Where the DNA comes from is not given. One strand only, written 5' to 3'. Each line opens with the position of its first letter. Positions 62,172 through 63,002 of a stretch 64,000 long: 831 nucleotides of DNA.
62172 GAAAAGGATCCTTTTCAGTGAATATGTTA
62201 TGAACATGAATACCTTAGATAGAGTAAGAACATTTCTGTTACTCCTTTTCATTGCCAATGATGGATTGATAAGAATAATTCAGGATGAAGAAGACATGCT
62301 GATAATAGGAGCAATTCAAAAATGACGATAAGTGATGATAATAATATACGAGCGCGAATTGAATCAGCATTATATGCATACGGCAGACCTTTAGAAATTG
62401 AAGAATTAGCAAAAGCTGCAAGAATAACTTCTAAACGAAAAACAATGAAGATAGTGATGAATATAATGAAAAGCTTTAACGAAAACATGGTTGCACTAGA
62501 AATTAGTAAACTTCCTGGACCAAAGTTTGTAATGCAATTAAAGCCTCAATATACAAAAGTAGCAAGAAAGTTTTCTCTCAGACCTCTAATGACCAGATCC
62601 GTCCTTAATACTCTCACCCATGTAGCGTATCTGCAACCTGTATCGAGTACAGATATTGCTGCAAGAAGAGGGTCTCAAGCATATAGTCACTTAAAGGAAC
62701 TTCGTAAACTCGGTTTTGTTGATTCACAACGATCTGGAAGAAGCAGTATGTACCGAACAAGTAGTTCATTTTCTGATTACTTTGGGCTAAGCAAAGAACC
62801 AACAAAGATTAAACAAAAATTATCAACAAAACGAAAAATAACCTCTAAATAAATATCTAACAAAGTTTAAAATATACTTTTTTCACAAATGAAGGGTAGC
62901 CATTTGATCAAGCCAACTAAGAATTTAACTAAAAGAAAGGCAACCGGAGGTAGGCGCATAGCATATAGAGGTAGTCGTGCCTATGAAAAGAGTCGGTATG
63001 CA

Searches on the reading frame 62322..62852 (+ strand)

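Call 67: search_protein_families(library=pfam, proteins=[window:62322-62852:+], max_evalue=0.00001)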
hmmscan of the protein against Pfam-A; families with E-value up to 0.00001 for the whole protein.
window:62322-62852:+ (176 aa): 2 families
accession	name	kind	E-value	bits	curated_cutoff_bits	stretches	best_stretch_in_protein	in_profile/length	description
PF04079.22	SMC_ScpB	-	1.5e-30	106.3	27.4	1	11-158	1-153/160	Segregation and condensation complex subunit ScpB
PF12840.13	HTH_20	-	8.5e-06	26.1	27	0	102-135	14-50/51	Helix-turn-helix domain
